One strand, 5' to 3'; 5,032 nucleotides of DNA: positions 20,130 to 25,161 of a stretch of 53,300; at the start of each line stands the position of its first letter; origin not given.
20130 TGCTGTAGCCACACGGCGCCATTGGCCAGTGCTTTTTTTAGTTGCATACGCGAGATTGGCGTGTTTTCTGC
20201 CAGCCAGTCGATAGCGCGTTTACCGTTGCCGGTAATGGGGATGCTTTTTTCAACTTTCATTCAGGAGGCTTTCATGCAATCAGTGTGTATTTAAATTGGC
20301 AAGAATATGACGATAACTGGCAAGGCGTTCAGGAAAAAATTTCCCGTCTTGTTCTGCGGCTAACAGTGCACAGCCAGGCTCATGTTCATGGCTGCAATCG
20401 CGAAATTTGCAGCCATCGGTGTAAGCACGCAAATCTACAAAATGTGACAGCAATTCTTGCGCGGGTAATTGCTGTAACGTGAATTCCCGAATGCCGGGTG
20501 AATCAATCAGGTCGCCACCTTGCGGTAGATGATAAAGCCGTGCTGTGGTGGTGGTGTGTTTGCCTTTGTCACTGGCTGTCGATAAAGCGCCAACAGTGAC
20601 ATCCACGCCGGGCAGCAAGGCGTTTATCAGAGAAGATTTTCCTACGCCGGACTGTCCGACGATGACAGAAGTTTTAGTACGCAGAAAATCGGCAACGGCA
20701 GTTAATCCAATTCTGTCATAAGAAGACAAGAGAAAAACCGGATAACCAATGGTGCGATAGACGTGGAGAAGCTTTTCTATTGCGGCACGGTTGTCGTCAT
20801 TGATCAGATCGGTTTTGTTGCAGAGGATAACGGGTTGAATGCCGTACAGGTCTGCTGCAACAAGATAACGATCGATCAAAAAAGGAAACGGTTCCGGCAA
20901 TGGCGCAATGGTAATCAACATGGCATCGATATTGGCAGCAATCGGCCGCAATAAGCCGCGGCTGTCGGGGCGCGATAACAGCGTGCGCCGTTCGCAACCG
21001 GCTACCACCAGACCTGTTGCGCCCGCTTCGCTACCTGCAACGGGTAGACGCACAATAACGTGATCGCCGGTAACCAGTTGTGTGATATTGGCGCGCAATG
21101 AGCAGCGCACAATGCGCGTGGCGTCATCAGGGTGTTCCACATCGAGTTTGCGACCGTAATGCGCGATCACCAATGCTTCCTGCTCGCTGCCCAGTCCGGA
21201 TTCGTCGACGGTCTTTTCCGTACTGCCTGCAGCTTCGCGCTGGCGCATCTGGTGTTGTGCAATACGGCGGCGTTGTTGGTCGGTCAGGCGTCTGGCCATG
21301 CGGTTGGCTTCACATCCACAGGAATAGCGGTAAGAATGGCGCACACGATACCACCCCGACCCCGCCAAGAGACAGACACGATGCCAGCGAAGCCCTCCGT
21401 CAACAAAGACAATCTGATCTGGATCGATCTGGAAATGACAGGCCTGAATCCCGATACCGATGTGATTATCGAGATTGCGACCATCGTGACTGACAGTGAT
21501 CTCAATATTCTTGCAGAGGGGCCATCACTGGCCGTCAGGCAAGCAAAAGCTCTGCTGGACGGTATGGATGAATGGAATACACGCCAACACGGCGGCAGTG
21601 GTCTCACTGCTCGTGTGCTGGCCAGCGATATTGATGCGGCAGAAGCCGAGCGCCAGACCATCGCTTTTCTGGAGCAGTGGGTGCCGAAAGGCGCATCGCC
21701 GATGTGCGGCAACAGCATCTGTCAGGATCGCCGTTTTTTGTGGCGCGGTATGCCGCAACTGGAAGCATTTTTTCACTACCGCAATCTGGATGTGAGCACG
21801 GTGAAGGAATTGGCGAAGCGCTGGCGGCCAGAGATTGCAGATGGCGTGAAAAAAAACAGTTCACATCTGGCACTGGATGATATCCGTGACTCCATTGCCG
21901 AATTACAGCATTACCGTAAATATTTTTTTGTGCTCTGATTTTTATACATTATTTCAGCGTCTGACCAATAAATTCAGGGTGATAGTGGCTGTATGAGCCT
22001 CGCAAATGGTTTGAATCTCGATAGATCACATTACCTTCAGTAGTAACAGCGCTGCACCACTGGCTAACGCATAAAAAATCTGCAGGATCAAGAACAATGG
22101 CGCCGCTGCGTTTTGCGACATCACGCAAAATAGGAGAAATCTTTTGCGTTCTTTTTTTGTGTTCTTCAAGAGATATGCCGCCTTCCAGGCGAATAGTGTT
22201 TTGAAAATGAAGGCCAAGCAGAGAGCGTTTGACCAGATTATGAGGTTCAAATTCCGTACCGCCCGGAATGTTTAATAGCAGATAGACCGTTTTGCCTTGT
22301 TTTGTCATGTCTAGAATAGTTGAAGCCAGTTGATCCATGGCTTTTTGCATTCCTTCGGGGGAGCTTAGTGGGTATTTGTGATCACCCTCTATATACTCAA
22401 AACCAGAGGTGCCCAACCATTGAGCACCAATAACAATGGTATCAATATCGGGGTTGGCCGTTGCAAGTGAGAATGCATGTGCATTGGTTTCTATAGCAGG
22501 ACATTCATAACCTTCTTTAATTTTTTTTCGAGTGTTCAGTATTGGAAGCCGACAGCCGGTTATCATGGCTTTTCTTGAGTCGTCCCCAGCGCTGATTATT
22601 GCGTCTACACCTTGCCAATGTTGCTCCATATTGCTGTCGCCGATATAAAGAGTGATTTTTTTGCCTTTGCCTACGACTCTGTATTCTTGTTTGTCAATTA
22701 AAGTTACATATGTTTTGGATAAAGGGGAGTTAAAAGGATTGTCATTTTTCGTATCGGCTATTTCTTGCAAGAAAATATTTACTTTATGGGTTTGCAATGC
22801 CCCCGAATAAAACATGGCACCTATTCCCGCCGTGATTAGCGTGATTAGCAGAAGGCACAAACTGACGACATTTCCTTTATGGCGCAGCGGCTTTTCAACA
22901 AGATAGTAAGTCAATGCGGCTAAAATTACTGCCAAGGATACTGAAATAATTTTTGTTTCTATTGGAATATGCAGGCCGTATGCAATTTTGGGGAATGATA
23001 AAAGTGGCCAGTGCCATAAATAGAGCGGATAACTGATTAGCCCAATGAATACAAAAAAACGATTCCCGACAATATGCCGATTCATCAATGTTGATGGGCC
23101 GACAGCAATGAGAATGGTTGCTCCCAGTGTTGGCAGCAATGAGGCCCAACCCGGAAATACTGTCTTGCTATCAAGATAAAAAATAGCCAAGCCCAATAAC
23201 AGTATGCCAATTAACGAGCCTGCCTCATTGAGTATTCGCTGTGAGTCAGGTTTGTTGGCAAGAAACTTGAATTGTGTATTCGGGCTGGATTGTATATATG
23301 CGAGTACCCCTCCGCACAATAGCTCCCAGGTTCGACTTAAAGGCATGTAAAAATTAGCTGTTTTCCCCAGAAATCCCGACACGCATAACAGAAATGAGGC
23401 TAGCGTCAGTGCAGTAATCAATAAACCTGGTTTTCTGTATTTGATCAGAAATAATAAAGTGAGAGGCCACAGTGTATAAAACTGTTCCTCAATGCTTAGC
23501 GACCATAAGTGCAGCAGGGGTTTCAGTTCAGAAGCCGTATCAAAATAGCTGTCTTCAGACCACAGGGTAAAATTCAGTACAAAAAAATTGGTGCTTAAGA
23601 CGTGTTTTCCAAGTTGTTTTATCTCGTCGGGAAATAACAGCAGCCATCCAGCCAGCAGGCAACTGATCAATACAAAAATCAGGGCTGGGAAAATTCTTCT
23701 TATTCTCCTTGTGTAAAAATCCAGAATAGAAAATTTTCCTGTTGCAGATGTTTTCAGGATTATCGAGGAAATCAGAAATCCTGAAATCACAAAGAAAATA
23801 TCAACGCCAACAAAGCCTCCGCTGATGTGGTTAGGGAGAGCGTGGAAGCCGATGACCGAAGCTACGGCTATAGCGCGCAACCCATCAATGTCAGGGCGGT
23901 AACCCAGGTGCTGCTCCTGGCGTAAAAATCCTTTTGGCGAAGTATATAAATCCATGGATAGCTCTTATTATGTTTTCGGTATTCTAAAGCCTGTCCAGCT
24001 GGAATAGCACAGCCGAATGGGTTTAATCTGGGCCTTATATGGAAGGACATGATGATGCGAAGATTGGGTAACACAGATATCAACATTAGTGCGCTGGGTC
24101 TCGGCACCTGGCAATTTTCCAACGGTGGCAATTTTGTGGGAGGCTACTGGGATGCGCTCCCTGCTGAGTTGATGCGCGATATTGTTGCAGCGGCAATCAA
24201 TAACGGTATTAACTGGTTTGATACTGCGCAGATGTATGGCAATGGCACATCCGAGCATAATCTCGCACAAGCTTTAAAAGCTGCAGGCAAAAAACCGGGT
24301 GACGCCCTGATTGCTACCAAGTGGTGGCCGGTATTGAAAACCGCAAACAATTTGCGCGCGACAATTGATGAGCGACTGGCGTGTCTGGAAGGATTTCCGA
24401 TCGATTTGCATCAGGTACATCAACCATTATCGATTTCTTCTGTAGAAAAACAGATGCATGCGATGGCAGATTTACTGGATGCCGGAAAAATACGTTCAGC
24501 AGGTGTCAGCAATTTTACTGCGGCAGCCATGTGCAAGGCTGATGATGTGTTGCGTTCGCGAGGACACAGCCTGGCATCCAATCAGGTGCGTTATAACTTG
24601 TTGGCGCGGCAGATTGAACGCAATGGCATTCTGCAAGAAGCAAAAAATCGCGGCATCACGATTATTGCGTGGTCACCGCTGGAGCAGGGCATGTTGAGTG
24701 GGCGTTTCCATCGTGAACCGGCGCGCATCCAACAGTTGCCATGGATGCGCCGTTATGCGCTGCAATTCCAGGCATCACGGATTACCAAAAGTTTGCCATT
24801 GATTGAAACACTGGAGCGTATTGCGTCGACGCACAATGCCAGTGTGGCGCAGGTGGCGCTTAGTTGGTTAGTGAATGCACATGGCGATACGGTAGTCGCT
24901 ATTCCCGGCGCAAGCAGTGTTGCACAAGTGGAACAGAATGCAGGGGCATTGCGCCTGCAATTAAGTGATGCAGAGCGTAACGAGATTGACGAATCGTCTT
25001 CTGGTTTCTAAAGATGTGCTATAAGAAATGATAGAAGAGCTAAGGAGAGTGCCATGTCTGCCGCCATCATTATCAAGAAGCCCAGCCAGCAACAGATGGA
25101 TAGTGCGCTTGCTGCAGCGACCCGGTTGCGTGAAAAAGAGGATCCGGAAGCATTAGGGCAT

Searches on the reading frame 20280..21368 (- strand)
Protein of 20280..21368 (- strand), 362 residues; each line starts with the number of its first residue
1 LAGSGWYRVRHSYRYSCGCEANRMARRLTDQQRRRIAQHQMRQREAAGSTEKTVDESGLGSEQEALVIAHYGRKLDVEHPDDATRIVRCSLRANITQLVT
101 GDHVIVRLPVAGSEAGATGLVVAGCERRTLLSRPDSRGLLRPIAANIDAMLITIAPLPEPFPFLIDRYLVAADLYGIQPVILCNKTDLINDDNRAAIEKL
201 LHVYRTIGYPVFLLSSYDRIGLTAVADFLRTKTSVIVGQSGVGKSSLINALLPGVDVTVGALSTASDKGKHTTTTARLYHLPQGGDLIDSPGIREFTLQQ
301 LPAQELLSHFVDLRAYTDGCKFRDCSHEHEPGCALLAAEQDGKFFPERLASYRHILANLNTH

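Call 17: search_protein_families(library=pfam, proteins=[window:20280-21368:-], max_evalue=0.000001)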
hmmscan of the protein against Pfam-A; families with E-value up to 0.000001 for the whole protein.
window:20280-21368:- (362 aa): 2 families
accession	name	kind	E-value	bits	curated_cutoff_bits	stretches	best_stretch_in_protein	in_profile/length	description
PF03193.22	RsgA_GTPase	-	5.3e-52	176.6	30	1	126-298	3-173/174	RsgA GTPase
PF01926.29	MMR_HSR1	-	5.1e-07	30.2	21.9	1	235-295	3-63/113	50S ribosome-binding GTPase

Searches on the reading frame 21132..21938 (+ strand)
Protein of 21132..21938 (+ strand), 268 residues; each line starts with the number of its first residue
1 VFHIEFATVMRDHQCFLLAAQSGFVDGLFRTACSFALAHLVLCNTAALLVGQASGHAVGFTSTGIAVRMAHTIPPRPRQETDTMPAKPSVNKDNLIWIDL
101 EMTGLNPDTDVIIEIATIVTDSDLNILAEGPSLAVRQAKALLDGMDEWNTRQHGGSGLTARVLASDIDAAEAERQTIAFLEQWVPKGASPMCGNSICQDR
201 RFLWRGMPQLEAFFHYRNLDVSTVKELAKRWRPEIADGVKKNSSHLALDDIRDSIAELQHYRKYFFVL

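Call 73: search_protein_families(library=pfam, proteins=[window:21132-21938:+], max_evalue=0.0001)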
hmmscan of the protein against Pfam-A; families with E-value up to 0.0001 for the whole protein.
window:21132-21938:+ (268 aa): 1 family
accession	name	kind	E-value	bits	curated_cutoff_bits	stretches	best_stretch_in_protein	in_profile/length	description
PF00929.31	RNase_T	-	4.4e-33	115.6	24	1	96-257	1-163/164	Exonuclease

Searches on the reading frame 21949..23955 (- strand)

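Call 17: search_protein_families(library=pfam, proteins=[window:21949-23955:-], max_evalue=0.000001)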
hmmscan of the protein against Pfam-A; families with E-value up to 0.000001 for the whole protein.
window:21949-23955:- (668 aa): 2 families
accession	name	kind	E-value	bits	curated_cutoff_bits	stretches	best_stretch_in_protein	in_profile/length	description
PF19040.6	SGNH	-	1.4e-29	104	27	1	427-652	15-235/248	SGNH domain (fused to AT3 domains)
PF01757.29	Acyl_transf_3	-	8.3e-27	94.5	31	1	22-348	3-323/326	Acyltransferase domain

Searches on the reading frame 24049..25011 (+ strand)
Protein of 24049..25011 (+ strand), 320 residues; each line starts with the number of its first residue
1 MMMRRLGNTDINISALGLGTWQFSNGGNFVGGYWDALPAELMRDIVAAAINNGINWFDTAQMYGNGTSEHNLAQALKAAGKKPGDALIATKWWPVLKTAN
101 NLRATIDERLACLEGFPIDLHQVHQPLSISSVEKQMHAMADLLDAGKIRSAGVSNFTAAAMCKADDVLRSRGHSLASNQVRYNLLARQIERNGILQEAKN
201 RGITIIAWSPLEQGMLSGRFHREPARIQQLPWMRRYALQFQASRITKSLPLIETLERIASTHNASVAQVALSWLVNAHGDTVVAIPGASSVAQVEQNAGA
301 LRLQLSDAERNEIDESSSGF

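Call 55: search_protein_families(library=pfam, proteins=[window:24049-25011:+], max_evalue=0.00001)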
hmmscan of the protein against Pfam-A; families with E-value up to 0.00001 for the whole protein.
window:24049-25011:+ (320 aa): 1 family
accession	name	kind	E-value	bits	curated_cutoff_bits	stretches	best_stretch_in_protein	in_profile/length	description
PF00248.27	Aldo_ket_red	-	1.9e-67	227.9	24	1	16-316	2-289/291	Aldo/keto reductase family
